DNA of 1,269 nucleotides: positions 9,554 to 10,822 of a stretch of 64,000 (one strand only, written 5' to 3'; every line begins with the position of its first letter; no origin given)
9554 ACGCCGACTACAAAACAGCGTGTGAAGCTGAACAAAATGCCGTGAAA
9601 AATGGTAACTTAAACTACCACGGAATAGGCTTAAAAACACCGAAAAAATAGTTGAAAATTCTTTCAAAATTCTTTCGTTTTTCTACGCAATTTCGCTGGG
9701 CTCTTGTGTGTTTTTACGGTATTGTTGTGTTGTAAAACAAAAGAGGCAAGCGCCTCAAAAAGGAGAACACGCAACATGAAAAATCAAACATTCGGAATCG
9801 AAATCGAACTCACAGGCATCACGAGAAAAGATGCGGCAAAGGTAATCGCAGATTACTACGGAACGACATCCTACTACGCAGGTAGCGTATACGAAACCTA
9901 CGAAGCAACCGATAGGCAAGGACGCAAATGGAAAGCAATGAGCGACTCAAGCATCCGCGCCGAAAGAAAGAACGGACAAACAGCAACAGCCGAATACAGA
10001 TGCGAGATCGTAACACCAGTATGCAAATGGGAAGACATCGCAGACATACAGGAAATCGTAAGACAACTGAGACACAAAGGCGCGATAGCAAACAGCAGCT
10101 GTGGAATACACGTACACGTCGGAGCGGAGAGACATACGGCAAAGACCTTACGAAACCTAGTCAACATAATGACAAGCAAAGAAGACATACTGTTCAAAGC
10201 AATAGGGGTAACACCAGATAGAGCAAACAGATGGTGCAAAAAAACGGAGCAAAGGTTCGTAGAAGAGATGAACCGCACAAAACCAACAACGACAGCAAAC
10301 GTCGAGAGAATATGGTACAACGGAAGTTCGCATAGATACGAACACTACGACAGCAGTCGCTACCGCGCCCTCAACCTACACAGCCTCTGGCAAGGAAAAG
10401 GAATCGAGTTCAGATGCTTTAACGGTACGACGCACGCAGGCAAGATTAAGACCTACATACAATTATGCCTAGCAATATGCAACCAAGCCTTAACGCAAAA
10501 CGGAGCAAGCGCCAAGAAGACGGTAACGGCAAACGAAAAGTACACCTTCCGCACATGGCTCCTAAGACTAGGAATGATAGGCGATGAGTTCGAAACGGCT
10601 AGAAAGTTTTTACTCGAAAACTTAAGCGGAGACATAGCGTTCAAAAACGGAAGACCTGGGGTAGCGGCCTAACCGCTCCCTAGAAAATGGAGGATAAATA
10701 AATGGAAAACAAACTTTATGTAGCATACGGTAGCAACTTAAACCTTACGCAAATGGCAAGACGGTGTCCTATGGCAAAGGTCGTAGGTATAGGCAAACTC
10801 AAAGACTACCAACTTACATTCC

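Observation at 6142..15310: Packaging module split by a ~9 kb DNA-modification / candidate anti-defence island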

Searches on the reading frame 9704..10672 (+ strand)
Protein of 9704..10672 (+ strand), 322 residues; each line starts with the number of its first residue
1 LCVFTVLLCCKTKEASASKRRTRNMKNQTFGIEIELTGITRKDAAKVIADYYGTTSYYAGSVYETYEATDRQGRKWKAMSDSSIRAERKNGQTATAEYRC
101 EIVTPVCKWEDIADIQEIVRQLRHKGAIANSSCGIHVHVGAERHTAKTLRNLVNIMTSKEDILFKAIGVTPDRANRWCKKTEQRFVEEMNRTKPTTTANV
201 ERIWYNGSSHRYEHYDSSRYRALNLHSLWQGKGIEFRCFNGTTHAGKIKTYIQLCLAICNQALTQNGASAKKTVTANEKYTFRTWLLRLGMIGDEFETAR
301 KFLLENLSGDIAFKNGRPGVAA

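Call 3: search_protein_families(library=pfam, proteins=[window:9704-10672:+], max_evalue=0.01)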
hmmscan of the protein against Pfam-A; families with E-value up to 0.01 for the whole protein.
window:9704-10672:+ (322 aa): 1 family
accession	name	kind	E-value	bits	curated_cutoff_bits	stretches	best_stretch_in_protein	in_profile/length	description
PF12224.13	Amidoligase_2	-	1e-70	238.8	22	1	26-258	1-244/245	Putative amidoligase enzyme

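Call 4: search_protein_families(library=phrogs, proteins=[window:9704-10672:+], max_evalue=0.001)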
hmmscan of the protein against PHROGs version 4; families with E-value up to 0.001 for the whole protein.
window:9704-10672:+ (322 aa): 2 families
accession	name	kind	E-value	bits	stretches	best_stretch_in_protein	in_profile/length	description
phrog_2443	-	other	3.7e-102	344.4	1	17-318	138-418/801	amidoligase enzyme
phrog_7469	-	other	1.1e-13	52.3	1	70-267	32-214/357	amidoligase enzyme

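Call 8: search_dna_similar(query=window:9704-10672:+, collection=phages, mode=protein, max_rows=40)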
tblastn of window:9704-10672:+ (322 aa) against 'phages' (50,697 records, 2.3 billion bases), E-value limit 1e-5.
Records with a match: 95; places in all: 117; records where one place covers at least 80% of the query: 61.
Best place of each record, by identity: <60% 95.
By first word of the organism name: Arthrobacter 14; Bacteriophage 12; phage 12; Ruminococcus 7; Porphyromonas 7; Streptococcus 6; Coprococcus 4; Blautia 3; Lachnospiraceae 3; Faecalibacterium 3; and 16 more.
By host as written in the record: - 23; Arthrobacter sp. ATCC 21022 11; Ruminococcus sp. 6; Coprococcus sp. 4; Blautia sp. 3; Lachnospiraceae 3; Arthrobacter globiformis B-2979 3; Oscillospiraceae 3; and 33 more.
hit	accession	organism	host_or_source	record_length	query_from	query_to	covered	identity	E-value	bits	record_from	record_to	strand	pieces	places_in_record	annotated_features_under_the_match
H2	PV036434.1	Blautia phage NatCom_24097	Blautia sp.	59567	1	316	98%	54.7%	7e-112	362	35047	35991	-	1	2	amidoligase enzyme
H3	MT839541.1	Bacteriophage sp.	human fecal samples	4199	24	320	92%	57.9%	7e-116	369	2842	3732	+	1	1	record has no annotation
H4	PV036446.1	Faecalimonas phage NatCom_33527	Faecalimonas sp.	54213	1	316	98%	54.4%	2e-111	360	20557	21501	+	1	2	amidoligase enzyme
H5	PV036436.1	Faecalimonas phage NatCom_26447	Faecalimonas sp.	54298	1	316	98%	54.4%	5e-110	356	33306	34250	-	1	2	amidoligase enzyme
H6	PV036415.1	Blautia phage NatCom_2932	Blautia sp.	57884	18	316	93%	56.4%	5e-111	359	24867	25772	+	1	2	amidoligase enzyme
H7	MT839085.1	Bacteriophage sp.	human fecal samples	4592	24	320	92%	55.9%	3e-107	347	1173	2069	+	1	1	record has no annotation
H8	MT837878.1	Bacteriophage sp.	human fecal samples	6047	24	309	89%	49.8%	5e-90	299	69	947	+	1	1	record has no annotation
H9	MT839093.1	Bacteriophage sp.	human fecal samples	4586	21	322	94%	46.6%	1e-83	280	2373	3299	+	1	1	record has no annotation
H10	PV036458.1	Oscillospirales phage IMGVR 15609780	Oscillospirales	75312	12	317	95%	45.1%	2e-81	275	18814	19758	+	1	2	hypothetical protein (x3)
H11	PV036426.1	Acutalibacteraceae phage NatCom_11578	Acutalibacteraceae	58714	20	321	94%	45.6%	2e-81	340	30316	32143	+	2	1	amidoligase enzyme | hypothetical protein (x3)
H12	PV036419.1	Christensenellales phage NatCom_6392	Christensenellales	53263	23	315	91%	46.9%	1e-88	295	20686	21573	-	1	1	amidoligase enzyme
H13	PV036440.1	Ruminococcus phage NatCom_28775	Ruminococcus sp.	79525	20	317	93%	45.7%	6e-81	273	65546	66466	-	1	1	hypothetical protein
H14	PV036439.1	Ruminococcus phage NatCom_28274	Ruminococcus sp.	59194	1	317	98%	42.8%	3e-79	268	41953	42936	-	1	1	hypothetical protein (x2)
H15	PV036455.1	Lachnospiraceae phage IMGVR 15430980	Lachnospiraceae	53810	19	317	93%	44.9%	2e-81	274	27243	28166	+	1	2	amidoligase enzyme | hypothetical protein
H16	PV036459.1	phage IMGVR 517045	human feces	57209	11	314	94%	44.1%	1e-75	258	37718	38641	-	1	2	hypothetical protein (x2)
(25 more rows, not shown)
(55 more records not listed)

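Call 15: get_annotated_region(hit=H4, flank=9000)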
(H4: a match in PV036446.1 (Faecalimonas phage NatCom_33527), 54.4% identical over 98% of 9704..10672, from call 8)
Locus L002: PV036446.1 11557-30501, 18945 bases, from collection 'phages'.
description: Faecalimonas phage NatCom_33527, complete genome.
organism: Faecalimonas phage NatCom_33527 (NCBI taxid 3403529)
taxonomy: Viruses; Duplodnaviria; Heunggongvirae; Uroviricota; Caudoviricetes; Ca. Heliusvirales
host: Faecalimonas sp.; source: human feces; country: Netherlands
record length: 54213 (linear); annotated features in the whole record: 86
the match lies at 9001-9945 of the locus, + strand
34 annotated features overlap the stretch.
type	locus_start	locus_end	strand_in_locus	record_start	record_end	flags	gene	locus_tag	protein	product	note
CDS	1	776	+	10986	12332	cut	-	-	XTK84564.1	hypothetical protein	-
CDS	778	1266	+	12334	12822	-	-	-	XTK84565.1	hypothetical protein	-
CDS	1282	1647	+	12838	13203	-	-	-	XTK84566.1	MazF-like growth inhibitor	-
CDS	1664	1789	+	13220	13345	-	-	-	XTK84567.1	hypothetical protein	-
CDS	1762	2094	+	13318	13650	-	-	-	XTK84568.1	hypothetical protein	-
CDS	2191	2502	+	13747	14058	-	-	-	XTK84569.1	hypothetical protein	-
CDS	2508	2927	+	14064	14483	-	-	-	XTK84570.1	hypothetical protein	-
CDS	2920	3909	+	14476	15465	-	-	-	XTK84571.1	hypothetical protein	-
CDS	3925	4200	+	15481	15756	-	-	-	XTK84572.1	hypothetical protein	-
CDS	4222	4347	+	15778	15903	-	-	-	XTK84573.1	hypothetical protein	-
CDS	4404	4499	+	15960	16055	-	-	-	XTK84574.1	hypothetical protein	-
CDS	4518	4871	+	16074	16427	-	-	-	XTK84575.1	HNH endonuclease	-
CDS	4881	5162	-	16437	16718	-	-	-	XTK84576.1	hypothetical protein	-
CDS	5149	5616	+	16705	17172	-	-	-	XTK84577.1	hypothetical protein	-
CDS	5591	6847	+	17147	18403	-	-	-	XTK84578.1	DNA methyltransferase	-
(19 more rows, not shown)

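Call 16: get_annotated_region(hit=H6, flank=9000)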
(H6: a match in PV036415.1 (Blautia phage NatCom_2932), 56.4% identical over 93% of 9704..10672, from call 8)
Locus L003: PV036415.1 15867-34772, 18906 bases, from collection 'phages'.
description: Blautia phage NatCom_2932, complete genome.
organism: Blautia phage NatCom_2932 (NCBI taxid 3403518)
taxonomy: Viruses; Duplodnaviria; Heunggongvirae; Uroviricota; Caudoviricetes; Ca. Heliusvirales
host: Blautia sp.; source: human feces; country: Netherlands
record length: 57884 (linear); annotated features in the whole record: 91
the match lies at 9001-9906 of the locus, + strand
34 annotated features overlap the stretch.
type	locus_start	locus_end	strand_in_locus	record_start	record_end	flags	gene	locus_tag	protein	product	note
CDS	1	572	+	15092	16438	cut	-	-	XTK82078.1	hypothetical protein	-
CDS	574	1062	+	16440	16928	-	-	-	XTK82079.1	hypothetical protein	-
CDS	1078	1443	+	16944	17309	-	-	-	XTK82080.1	MazF-like growth inhibitor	-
CDS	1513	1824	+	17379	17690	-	-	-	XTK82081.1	hypothetical protein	-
CDS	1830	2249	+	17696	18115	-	-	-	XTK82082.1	hypothetical protein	-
CDS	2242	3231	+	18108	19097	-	-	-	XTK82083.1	hypothetical protein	-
CDS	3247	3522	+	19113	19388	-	-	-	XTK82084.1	hypothetical protein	-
CDS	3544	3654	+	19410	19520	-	-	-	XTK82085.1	hypothetical protein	-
CDS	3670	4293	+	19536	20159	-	-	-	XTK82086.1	hypothetical protein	-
CDS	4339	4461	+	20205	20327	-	-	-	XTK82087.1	hypothetical protein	-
CDS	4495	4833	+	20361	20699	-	-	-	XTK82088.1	HNH endonuclease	-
CDS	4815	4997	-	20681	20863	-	-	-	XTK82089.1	hypothetical protein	-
CDS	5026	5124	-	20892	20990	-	-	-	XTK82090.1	hypothetical protein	-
CDS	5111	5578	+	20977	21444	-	-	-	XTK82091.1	hypothetical protein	-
CDS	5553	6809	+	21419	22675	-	-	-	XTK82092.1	DNA methyltransferase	-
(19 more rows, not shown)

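Call 43: search_protein_families(library=ncbifam, proteins=[window:9776-10672:+], max_evalue=0.001)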
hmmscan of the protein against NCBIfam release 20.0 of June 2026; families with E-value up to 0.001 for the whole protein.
window:9776-10672:+ (298 aa): 0 families

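Call 44: search_protein_families(library=padloc, proteins=[window:9776-10672:+], max_evalue=0.001)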
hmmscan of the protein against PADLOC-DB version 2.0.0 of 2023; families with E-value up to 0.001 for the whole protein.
window:9776-10672:+ (298 aa): 0 families

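Call 65: search_solved_structures(query=window:9776-10672:+, max_evalue=10, show_alignments=2)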
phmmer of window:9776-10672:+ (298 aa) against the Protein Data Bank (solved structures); distinct sequences matched with E-value up to 10: 1.
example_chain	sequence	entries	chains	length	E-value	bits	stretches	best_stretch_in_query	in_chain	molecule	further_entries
8ga8_M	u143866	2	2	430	1.2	11.5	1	138-188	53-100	Transcriptional regulatory protein RXT2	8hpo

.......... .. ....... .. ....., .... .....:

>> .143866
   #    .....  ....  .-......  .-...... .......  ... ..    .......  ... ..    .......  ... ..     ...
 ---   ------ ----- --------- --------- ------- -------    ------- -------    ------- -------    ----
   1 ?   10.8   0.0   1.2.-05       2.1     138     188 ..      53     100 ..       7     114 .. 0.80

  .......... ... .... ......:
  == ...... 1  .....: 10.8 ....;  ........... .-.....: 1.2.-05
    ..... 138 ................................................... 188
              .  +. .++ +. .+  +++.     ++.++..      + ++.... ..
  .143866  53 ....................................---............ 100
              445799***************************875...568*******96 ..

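Call 67: find_homologous_proteins(query=window:9776-10672:+, max_evalue=0.00001)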
Query window:9776-10672:+ (298 aa): 7538 proteins with E <= 0.00001 among 8000 candidates; the best 120 are listed.
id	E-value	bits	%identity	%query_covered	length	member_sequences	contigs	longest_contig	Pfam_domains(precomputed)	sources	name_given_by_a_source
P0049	6.8e-199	677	99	100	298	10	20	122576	PF12224.14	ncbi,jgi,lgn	-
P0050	3.0e-185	632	93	100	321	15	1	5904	PF12224.14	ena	-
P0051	5.4e-180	615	92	100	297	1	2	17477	PF12224.14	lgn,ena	-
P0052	9.1e-180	614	89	100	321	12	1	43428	PF12224.14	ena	-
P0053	2.4e-176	603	89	100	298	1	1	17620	PF12224.14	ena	-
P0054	7.1e-175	598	87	100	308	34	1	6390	PF12224.14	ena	-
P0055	1.3e-166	571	86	100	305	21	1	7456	PF12224.14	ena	-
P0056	1.0e-164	565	84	100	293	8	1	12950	PF12224.14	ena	-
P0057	4.2e-164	563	80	100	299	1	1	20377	PF12224.14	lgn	-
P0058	1.8e-163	561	80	100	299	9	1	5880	PF12224.14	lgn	-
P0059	2.0e-163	561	81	100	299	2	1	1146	PF12224.14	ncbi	-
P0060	3.1e-163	560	83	100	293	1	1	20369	PF12224.14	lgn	-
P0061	2.3e-161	554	82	100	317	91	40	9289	PF12224.14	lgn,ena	-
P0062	4.7e-161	553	81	100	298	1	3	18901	PF12224.14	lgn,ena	-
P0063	1.8e-160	551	81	100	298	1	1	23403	PF12224.14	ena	-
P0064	2.9e-157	540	81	100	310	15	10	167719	PF12224.14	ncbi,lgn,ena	-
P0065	4.3e-157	540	79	100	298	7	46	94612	PF12224.14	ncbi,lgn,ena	-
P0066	5.8e-156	536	78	100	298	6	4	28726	PF12224.14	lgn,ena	-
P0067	1.0e-155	535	77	100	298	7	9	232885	PF12224.14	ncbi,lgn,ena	-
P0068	2.3e-154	531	79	100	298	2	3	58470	PF12224.14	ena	-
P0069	2.7e-154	531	79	100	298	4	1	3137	PF12224.14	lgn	-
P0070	4.1e-154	530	78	100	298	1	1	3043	PF12224.14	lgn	-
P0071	1.2e-153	528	76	100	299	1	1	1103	PF12224.14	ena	-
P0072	6.1e-153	526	77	100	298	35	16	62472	PF12224.14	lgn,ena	-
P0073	2.5e-151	521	75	100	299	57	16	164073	PF12224.14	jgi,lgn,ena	-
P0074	2.5e-151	521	75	100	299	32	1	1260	PF12224.14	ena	-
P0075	5.4e-151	520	79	100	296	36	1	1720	PF12224.14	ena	-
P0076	2.1e-147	508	76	100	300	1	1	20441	PF12224.14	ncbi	-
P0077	1.6e-146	505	74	100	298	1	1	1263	PF12224.14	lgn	-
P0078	1.6e-146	505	75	100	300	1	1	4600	PF12224.14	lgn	-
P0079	9.3e-146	503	74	100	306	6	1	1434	PF12224.14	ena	-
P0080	1.1e-145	502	73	100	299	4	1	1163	PF12224.14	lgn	-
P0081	2.8e-145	501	75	100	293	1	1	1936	PF12224.14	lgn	-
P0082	1.1e-144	499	74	100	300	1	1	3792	PF12224.14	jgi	-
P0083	2.1e-144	498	74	100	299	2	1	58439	PF12224.14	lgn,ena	-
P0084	3.0e-144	498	72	100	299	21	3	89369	PF12224.14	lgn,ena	-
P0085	3.6e-144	497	74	100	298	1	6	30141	PF12224.14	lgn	-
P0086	3.9e-144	497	72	100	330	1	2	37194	PF12224.14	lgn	-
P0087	3.9e-144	497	75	100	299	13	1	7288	PF12224.14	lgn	-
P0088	7.6e-144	496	73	99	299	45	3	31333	PF12224.14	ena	-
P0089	9.1e-144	496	73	100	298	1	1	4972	PF12224.14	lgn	-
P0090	1.5e-143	495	73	100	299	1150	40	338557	PF12224.14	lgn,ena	-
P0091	3.9e-143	494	72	99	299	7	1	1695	PF12224.14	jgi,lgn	jgi:hypothetical protein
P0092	8.3e-143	493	71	100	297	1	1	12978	PF12224.14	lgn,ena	-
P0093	9.0e-142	490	72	100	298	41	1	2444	PF12224.14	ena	-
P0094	5.9e-141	487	74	100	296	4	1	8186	PF12224.14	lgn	-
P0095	8.4e-141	486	71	100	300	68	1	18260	PF12224.14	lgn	-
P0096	8.4e-141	486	72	100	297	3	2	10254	PF12224.14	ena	-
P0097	1.2e-140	486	71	100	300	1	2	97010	PF12224.14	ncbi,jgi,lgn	-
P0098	1.3e-140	486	71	100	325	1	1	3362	PF12224.14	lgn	-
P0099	1.4e-140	486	72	99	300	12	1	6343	PF12224.14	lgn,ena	-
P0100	2.0e-140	485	72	100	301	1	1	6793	PF12224.14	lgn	-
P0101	2.2e-140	485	70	100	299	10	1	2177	PF12224.14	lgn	-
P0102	2.3e-140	485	70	100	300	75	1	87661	PF12224.14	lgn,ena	-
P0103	3.7e-140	484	72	100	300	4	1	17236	PF12224.14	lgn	-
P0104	6.0e-140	484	70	100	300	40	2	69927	PF12224.14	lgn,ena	-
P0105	6.9e-140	483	72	100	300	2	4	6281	PF12224.14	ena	-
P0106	1.2e-139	483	69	100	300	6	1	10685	PF12224.14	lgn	-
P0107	1.8e-139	482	72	100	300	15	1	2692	PF12224.14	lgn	-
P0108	2.0e-139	482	71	99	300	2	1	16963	PF12224.14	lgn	-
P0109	2.7e-139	481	71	100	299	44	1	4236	PF12224.14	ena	-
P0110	6.7e-139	480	69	100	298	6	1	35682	PF12224.14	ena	-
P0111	6.7e-139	480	70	100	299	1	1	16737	PF12224.14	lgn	-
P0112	4.2e-138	477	69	100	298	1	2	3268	PF12224.14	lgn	-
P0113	4.3e-138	477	69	100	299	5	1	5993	PF12224.14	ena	-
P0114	1.7e-137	476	70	99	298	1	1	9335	PF12224.14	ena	-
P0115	2.2e-137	475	69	99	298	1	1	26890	PF12224.14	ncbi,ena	-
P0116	2.6e-137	475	69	100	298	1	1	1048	PF12224.14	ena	-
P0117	2.7e-137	475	69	99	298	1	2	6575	PF12224.14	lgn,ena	-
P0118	3.1e-137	475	69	99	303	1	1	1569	PF12224.14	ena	-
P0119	4.0e-137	474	69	100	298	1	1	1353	PF12224.14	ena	-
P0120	8.6e-137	473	69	100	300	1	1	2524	PF12224.14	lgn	-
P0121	2.3e-136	472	69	100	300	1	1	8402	PF12224.14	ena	-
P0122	2.7e-136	472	69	100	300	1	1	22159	PF12224.14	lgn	-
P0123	5.3e-136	471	72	99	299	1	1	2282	PF12224.14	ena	-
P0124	2.4e-135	468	69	99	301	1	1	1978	PF12224.14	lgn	-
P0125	2.5e-135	468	69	100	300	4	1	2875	PF12224.14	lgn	-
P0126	2.6e-135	468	69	100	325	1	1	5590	PF12224.14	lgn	-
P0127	2.9e-135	468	68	99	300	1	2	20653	PF12224.14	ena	-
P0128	6.5e-135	467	69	99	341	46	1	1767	PF12224.14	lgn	-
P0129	7.5e-135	467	69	99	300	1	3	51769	PF12224.14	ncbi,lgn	-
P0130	9.2e-135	467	70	99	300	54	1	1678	PF12224.14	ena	-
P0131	1.0e-134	466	69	100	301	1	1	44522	PF12224.14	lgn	-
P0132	2.5e-134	465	69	100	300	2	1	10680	PF12224.14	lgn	-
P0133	2.9e-134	465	67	100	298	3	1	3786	PF12224.14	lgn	-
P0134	9.9e-134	463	68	98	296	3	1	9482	PF12224.14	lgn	-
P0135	2.1e-133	462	68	99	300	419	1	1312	PF12224.14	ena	-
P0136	5.2e-133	461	68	100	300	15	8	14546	PF12224.14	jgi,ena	-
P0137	5.3e-133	461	69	99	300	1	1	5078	PF12224.14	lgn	-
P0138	1.0e-132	460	68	99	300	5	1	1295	PF12224.14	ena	-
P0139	1.2e-132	460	68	99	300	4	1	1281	PF12224.14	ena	-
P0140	1.6e-132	459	68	100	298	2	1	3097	PF12224.14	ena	-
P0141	3.0e-132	458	68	99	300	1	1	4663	PF12224.14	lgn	-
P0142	1.6e-131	456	67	99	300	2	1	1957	PF12224.14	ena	-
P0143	2.4e-131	455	67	99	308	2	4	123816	PF12224.14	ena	-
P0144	4.8e-131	454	68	99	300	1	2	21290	PF12224.14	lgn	-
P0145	7.0e-131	454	67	99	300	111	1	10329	PF12224.14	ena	-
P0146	1.0e-130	453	67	100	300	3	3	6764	PF12224.14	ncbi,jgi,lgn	jgi:hypothetical protein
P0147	1.1e-130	453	67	100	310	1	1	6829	PF12224.14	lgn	-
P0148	1.3e-130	453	66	100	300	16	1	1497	PF12224.14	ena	-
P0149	1.5e-130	453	67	99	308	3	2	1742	PF12224.14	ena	-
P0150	8.1e-130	450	66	100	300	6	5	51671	PF12224.14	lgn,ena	-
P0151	1.5e-129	449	66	100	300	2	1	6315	PF12224.14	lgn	-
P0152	1.6e-129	449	81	81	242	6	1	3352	PF12224.14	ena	-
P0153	1.8e-129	449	68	99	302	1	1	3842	PF12224.14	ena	-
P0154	1.4e-128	446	66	100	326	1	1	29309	PF12224.14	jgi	jgi:hypothetical protein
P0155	1.5e-128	446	67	98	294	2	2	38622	PF12224.14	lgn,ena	-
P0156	2.9e-128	445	66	99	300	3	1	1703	PF12224.14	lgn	-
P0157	4.1e-128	445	64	100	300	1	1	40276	PF12224.14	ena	-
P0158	5.6e-128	444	66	99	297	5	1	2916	PF12224.14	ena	-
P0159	5.6e-128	444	66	98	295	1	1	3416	PF12224.14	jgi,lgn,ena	-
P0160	2.1e-127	442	64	100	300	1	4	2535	PF12224.14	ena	-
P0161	8.6e-127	440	66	100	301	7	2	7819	PF12224.14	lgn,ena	-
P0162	2.1e-126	439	65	98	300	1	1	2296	PF12224.14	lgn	-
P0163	2.4e-126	439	65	100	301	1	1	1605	PF12224.14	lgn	-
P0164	3.4e-126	438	65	99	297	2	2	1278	PF12224.14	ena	-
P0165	1.5e-125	436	66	98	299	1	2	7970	PF12224.14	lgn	-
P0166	3.3e-125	435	64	99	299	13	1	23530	PF12224.14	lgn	-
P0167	8.0e-124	431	64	99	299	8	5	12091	PF12224.14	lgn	-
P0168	3.2e-123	429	67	95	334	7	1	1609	PF12224.14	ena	-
